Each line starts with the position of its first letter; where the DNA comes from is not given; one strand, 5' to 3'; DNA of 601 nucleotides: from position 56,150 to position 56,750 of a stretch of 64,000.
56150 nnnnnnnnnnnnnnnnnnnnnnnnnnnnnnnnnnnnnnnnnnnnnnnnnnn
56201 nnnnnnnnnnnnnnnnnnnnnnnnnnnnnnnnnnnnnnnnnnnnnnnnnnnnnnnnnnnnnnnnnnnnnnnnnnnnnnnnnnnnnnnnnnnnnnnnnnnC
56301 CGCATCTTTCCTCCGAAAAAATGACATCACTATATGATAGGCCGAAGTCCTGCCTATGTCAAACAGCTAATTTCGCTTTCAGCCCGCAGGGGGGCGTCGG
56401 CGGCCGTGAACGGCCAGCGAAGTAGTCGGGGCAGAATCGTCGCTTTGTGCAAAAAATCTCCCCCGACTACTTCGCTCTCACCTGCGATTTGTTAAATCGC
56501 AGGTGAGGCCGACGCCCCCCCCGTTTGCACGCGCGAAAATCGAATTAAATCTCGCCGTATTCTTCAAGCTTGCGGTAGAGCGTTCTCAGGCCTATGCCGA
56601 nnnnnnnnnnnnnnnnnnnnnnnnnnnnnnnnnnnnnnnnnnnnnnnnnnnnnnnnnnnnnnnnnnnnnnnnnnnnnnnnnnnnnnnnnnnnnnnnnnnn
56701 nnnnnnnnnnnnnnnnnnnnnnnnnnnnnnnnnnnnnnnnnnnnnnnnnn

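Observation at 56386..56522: Copy 3 of the structured repeat, with compensatory stem changes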

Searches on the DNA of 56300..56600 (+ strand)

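Call 27: search_rna_families(source=window, start=56300, end=56600, threshold=evalue, max_evalue=10)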
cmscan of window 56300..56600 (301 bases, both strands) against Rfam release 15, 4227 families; matches with E-value up to 10: 10.
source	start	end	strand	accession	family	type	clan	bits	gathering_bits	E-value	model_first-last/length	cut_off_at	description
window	56413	56479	-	RF03993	mir-8536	Gene; miRNA;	-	25.2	100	0.0029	13-74/86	no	mir-8536 microRNA precursor family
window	56413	56479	+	RF03993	mir-8536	Gene; miRNA;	-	22.6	100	0.017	13-74/86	no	mir-8536 microRNA precursor family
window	56420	56529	+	RF02274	AniS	Gene;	-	21.4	50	0.16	1-106/106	no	AniS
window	56415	56508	-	RF02366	Yfr19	Gene; sRNA;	-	18.1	70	3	1-82/82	no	Cyanobacterial functional RNA 19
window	56386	56525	-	RF04119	MIR1858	Gene; miRNA;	-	17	137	1.9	1-197/197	no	MIR1858 microRNA precursor family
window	56477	56507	+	RF03997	mir-8510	Gene; miRNA;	-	15.8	60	1.4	17-51/67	no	mir-8510 microRNA precursor family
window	56475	56509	+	RF01001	mir-609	Gene; miRNA;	-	15.7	98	2.5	1-92/92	no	mir-609 microRNA precursor family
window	56469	56515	-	RF03997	mir-8510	Gene; miRNA;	-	14.7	60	3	1-67/67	no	mir-8510 microRNA precursor family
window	56471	56514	+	RF00726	mir-87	Gene; miRNA;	-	14.3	49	2.2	1-79/79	no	mir-87 microRNA precursor family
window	56472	56512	+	RF04122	mir-1204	Gene; miRNA;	-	13.6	70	5.7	15-54/67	no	mir-1204 microRNA precursor family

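Call 43: build_rna_model(alignment_id=A2)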
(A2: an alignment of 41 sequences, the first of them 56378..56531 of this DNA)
Model R1 built from alignment A2 (41 sequences, 174 columns); structure: RNAalifold consensus.
model positions 155; base pairs 42; branch points 2; effective number of sequences 1.46; information 0.59 bits per position. Calibrated on 0.2 Mb of random sequence (short: E-values are rough).
structure used (alignment columns):
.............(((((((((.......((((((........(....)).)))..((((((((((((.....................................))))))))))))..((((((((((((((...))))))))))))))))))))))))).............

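Call 44: search_with_rna_model(model_id=R1, sources=[window, L055, L057, L059, L061, L052], max_evalue=1)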
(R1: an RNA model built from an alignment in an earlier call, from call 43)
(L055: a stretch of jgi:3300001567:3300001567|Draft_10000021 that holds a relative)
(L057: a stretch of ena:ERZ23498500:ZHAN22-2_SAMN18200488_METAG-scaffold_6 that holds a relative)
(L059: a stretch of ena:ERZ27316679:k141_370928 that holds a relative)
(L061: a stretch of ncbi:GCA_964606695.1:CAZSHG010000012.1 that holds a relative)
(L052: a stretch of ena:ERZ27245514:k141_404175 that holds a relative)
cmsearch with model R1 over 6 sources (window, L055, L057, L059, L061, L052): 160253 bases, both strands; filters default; matches with E-value up to 1: 11.
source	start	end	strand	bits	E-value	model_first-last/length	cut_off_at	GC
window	26702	26856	-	153.9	7e-37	1-155/155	no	0.59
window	56378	56531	+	153.8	7.1e-37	1-155/155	no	0.62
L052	11364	11517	-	153.8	7.1e-37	1-155/155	no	0.62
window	4161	4314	+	140.5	1.7e-33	1-155/155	no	0.65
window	56378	56531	-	71.6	4.2e-16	1-155/155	no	0.62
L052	11364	11517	+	71.6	4.2e-16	1-155/155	no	0.62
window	26702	26856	+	63.8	3.9e-14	1-155/155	no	0.59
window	4161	4314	-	60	3.6e-13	1-155/155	no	0.65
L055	3835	3998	+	39.1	6.8e-08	1-155/155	no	0.65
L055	3835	3999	-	29.8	1.5e-05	1-155/155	no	0.64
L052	2364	2506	-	13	0.26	1-155/155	no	0.63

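Call 47: search_with_rna_model(model_id=R1, sources=[L007, L008, L009, L010, L012, L013, L014, L016, L017, L018, L019, L020, L021, L023, L024, L025, L026, L027, L028, L029, L031, L033, L036, L039, L040, L041, L042, L043, L044, L045, L048, L049, L050, L051, L056, L058, L060, L053, L054], max_evalue=1)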
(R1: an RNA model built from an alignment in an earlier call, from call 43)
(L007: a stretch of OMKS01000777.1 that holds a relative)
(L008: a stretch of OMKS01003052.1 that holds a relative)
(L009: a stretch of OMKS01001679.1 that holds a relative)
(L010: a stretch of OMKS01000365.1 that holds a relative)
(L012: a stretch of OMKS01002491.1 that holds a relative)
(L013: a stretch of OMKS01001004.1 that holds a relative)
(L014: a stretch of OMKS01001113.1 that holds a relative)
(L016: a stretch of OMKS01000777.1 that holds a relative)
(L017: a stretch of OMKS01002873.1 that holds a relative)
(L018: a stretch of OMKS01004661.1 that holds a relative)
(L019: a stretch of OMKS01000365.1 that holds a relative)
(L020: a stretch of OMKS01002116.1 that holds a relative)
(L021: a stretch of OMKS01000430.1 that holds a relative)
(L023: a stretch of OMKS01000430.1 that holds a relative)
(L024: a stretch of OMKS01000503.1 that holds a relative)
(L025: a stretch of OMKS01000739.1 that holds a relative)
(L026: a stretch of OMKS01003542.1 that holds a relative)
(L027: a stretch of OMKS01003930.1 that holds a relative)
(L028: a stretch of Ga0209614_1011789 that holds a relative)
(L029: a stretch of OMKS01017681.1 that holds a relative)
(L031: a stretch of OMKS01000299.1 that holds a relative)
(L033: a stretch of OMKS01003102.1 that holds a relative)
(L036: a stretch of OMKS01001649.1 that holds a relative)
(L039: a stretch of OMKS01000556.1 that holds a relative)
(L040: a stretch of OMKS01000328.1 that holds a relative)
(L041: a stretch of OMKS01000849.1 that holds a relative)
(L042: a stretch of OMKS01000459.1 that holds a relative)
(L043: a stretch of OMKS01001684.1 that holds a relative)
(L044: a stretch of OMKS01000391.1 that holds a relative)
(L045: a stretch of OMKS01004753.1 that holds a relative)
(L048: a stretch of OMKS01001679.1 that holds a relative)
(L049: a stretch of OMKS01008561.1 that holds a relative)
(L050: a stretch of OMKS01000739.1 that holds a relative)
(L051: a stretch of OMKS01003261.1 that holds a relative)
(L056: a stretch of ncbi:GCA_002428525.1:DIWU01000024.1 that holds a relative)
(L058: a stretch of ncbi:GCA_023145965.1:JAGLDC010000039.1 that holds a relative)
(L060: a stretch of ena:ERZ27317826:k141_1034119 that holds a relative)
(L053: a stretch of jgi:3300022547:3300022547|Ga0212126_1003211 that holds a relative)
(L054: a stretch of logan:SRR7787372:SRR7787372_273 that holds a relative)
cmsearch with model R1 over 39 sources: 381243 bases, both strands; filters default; matches with E-value up to 1: 84.
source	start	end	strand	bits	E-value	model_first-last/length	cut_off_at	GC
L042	4130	4284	-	165.1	2.4e-39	1-155/155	no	0.65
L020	1963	2117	-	164.9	2.6e-39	1-155/155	no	0.63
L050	4422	4576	-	164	4.7e-39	1-155/155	no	0.66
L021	8650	8804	+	163.3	6.9e-39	1-155/155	no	0.65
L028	1239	1393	+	163.2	7.4e-39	1-155/155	no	0.6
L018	5154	5308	-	162.9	8.5e-39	1-155/155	no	0.65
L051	902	1056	-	162.2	1.3e-38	1-155/155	no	0.63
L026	1440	1594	-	162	1.4e-38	1-155/155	no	0.59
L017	3225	3379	-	161.7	1.8e-38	1-155/155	no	0.65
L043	3948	4102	-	158.2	1.4e-37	1-155/155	no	0.66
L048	5375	5529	+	158.1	1.4e-37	1-155/155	no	0.6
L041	1218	1372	+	157.6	1.9e-37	1-155/155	no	0.64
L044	7833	7986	-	157.2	2.3e-37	1-155/155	no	0.66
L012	1133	1288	-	157.1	2.6e-37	1-155/155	no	0.63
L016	9291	9446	-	157.1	2.6e-37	1-155/155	no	0.67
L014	2467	2621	+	156.6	3.4e-37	1-155/155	no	0.66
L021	1857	2012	+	156.4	3.9e-37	1-155/155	no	0.62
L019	2001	2155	-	155.5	6.4e-37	1-155/155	no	0.61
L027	2906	3060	-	155.3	7.3e-37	1-155/155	no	0.61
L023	2555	2710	+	155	8.5e-37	1-155/155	no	0.6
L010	3555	3709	-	154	1.6e-36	1-155/155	no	0.63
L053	3744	3897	-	153.8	1.7e-36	1-155/155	no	0.62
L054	3614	3767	-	153.8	1.7e-36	1-155/155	no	0.62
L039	5156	5309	+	153.1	2.6e-36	1-155/155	no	0.66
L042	7936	8091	+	153.1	2.6e-36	1-155/155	no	0.63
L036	4838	4992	+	152.9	2.8e-36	1-155/155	no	0.64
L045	5045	5198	-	152.8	3.1e-36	1-155/155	no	0.63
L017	11542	11696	+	152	4.8e-36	1-155/155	no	0.66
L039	1749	1902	-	151.8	5.4e-36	1-155/155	no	0.66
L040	5232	5386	+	151.4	6.9e-36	1-155/155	no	0.7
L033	2390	2544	-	151.1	8.1e-36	1-155/155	no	0.65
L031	1677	1830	+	150.5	1.2e-35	1-155/155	no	0.62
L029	2211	2364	-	149.6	1.9e-35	1-155/155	no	0.68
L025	5682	5834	+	146.8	9.8e-35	1-155/155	no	0.66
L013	2985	3137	+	146.5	1.2e-34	1-155/155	no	0.58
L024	964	1115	+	143.1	8.9e-34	1-155/155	no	0.61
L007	5561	5713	+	140.1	4.9e-33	1-155/155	no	0.62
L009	594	755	-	136.6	3.9e-32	1-155/155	no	0.62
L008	5785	5946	+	134.4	1.4e-31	1-155/155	no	0.66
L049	1153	1303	+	107.2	1e-24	1-155/155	no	0.7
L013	2985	3137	-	73.9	2.5e-16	1-155/155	no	0.58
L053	3744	3897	+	71.6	9.9e-16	1-155/155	no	0.62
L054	3614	3767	+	71.6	9.9e-16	1-155/155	no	0.62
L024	964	1115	-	71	1.4e-15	1-155/155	no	0.61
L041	1218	1372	-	70.7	1.7e-15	1-155/155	no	0.64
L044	1194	1348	+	70.5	1.8e-15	1-155/155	no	0.63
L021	8650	8804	-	70.5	1.9e-15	1-155/155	no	0.65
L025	5682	5834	-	70.2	2.2e-15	1-155/155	no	0.66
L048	5375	5529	-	70.2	2.2e-15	1-155/155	no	0.6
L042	4130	4284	+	69.8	2.8e-15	1-155/155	no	0.65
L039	1749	1902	+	69.2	4e-15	1-155/155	no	0.66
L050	4422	4576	+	69.1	4.1e-15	1-155/155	no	0.66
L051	902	1056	+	68.8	4.9e-15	1-155/155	no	0.63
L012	1133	1288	+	68.3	6.6e-15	1-155/155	no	0.63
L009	594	755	+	68.3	6.8e-15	1-155/155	no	0.62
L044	7833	7986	+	68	8.2e-15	1-155/155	no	0.66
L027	2906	3060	+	67.9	8.7e-15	1-155/155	no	0.61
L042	7936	8091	-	67.7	9.3e-15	1-155/155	no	0.63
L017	3225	3379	+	67.5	1.1e-14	1-155/155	no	0.65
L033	2390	2544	+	66.1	2.4e-14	1-155/155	no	0.65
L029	2211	2364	+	66.1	2.5e-14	1-155/155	no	0.68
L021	1857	2012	-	66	2.6e-14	1-155/155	no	0.62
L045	5045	5198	+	65.9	2.8e-14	1-155/155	no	0.63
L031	1677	1830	-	65.6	3.3e-14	1-155/155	no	0.62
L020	1963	2117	+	65.5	3.4e-14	1-155/155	no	0.63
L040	5232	5386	-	64.6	5.7e-14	1-155/155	no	0.7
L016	9291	9446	+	64.2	7.4e-14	1-155/155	no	0.67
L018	5154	5308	+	64.1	7.6e-14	1-155/155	no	0.65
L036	4838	4992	-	64.1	8e-14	1-155/155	no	0.64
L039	5156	5309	-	64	8.1e-14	1-155/155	no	0.66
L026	1440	1594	+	64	8.1e-14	1-155/155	no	0.59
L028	1239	1393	-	64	8.2e-14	1-155/155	no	0.6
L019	2001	2155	+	63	1.5e-13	1-155/155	no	0.61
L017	11542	11696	-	62.5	2e-13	1-155/155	no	0.66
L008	5785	5946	-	62.4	2.1e-13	1-155/155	no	0.66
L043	3948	4102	+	62.2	2.3e-13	1-155/155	no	0.66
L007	5561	5713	-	62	2.6e-13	1-155/155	no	0.62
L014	2467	2621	-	61.3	4e-13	1-155/155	no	0.66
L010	3555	3709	+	60.2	7.5e-13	1-155/155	no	0.63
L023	2555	2710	-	59.7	9.8e-13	1-155/155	no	0.6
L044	1194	1348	-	53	5.1e-11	1-155/155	no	0.63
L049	1153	1303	-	52.3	7.2e-11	1-155/155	no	0.7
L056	3835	3998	+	39.1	1.6e-07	1-155/155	no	0.65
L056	3835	3999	-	29.8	3.5e-05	1-155/155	no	0.64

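Call 57: search_with_rna_model(model_id=R1, sources=[L062, L063, L057, L059, L061], max_evalue=10)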
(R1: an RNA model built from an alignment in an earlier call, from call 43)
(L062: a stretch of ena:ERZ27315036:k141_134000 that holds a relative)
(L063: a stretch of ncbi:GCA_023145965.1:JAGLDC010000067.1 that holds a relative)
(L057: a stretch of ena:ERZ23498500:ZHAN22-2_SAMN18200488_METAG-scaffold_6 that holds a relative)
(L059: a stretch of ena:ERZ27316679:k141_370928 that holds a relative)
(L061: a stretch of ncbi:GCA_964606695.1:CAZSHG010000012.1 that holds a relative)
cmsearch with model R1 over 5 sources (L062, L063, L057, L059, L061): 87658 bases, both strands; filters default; matches with E-value up to 10: 0.
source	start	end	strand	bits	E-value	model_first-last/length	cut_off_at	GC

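Call 66: search_with_rna_model(model_id=R1, sources=[L064, L065, L066], max_evalue=10)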
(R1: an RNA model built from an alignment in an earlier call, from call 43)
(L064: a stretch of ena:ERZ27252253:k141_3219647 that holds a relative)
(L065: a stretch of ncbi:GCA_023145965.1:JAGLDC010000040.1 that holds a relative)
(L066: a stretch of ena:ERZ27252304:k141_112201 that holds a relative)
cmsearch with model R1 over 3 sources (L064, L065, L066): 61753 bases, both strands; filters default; matches with E-value up to 10: 4.
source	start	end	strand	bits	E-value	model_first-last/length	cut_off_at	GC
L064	4205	4392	+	55.6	1.8e-12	1-155/155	no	0.63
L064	4205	4392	-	44.8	9.1e-10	1-155/155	no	0.63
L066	3749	3877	-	10.4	0.46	1-155/155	no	0.57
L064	12308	12363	+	8.5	1.4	1-155/155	no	0.5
